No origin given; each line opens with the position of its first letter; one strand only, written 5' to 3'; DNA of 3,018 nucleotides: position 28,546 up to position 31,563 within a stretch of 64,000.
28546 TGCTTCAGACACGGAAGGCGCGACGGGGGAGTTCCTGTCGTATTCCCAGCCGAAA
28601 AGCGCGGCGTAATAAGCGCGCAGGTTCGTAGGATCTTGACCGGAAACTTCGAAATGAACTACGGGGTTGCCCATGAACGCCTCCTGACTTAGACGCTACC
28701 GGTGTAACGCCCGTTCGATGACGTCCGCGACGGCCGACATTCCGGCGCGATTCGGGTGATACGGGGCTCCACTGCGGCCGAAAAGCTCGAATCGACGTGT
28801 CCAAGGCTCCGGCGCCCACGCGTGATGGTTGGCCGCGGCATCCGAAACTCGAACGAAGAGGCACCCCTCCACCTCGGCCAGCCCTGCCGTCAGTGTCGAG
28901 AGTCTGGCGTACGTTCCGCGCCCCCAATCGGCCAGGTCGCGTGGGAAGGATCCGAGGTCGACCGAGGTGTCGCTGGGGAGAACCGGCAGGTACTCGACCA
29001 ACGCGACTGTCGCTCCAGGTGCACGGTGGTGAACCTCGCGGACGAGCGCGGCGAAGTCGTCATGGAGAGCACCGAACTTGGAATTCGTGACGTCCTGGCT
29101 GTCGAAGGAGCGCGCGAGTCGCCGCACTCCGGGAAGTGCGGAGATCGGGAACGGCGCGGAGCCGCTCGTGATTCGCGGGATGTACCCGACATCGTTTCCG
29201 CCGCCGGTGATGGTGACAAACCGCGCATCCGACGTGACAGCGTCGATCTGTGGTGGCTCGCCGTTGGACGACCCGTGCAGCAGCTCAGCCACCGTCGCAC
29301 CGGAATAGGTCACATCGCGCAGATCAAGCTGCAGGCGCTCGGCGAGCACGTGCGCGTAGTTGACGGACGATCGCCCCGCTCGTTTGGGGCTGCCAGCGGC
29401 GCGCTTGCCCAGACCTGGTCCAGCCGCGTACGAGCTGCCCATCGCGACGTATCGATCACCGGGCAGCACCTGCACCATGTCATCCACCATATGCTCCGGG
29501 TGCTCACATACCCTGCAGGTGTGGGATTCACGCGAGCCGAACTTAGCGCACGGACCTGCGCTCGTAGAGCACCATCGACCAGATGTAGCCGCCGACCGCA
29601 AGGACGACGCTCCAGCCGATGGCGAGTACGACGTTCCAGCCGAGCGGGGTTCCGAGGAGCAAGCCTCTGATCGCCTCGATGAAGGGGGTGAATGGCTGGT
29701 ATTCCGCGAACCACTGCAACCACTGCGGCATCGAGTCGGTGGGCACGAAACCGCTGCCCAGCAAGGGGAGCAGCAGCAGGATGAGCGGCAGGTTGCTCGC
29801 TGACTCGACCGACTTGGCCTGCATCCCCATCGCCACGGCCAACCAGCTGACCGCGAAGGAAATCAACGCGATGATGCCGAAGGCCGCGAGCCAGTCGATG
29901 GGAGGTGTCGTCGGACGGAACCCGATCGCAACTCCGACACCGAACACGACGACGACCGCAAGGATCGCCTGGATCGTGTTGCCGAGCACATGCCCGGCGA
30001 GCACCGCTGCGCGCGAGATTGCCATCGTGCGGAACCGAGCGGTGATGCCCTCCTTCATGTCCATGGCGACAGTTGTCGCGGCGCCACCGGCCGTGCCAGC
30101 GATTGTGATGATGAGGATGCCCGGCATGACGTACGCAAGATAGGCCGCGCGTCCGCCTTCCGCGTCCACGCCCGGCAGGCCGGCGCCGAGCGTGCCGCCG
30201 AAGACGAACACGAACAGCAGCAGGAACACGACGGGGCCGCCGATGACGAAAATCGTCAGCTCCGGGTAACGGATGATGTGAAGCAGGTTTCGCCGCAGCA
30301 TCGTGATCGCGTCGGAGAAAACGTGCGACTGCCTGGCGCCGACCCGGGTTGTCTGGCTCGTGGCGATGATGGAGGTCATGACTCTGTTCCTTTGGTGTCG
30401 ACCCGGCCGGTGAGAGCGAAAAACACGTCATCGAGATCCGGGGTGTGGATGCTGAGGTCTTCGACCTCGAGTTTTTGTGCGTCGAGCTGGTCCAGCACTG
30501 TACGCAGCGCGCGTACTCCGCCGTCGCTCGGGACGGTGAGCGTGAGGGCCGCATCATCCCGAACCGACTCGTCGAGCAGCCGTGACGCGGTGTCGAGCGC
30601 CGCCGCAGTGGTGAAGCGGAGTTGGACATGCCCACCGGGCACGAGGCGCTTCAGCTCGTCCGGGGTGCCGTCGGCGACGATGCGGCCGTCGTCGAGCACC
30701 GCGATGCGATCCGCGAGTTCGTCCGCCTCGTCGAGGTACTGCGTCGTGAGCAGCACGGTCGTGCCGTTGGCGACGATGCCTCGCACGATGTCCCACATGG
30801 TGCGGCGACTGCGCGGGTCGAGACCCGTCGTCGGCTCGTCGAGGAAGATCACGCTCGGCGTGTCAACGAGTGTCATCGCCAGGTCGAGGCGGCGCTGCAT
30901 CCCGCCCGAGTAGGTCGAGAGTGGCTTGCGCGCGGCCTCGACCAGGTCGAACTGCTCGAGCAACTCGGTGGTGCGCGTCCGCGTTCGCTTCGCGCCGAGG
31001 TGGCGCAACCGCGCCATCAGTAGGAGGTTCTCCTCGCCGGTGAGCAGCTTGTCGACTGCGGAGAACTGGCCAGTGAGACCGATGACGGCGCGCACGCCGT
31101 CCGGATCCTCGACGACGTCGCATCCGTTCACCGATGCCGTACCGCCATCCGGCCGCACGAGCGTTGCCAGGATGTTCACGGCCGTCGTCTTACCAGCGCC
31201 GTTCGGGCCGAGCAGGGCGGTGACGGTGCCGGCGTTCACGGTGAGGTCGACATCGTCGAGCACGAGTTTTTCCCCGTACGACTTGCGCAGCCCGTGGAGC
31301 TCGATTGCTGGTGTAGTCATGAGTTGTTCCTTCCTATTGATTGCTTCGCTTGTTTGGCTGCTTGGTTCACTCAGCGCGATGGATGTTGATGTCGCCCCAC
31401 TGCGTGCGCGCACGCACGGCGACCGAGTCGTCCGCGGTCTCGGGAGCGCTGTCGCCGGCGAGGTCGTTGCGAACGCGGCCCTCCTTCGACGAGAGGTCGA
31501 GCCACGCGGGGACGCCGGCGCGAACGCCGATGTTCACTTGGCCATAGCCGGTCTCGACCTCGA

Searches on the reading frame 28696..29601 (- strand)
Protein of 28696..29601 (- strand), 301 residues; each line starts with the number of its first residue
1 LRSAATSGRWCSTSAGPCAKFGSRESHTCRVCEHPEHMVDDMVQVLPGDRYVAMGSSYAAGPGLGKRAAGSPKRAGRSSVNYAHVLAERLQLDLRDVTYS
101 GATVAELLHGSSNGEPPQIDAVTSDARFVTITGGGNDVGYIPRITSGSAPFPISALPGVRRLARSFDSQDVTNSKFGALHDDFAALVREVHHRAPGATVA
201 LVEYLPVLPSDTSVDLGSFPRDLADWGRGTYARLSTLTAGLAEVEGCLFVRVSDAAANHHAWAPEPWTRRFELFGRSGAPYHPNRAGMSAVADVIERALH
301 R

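Call 83: search_protein_families(library=pfam, proteins=[window:28696-29601:-], max_evalue=0.000001)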
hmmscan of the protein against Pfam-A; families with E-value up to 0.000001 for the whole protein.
window:28696-29601:- (301 aa): 1 family
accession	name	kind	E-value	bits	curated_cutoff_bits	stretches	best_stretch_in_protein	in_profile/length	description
PF13472.12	Lipase_GDSL_2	-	4.2e-19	70.2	32.9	1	53-288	1-176/178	GDSL-like Lipase/Acylhydrolase family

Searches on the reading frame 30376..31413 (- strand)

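Call 83: search_protein_families(library=pfam, proteins=[window:30376-31413:-], max_evalue=0.000001)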
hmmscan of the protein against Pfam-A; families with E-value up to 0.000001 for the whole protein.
window:30376-31413:- (345 aa): 2 families
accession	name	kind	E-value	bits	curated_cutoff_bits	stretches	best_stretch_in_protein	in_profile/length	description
PF00005.33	ABC_tran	-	8e-29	101.4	25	1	52-196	1-137/137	ABC transporter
PF13304.12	AAA_21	-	1.9e-11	45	27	0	164-225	234-298/304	AAA domain, putative AbiEii toxin, Type IV TA system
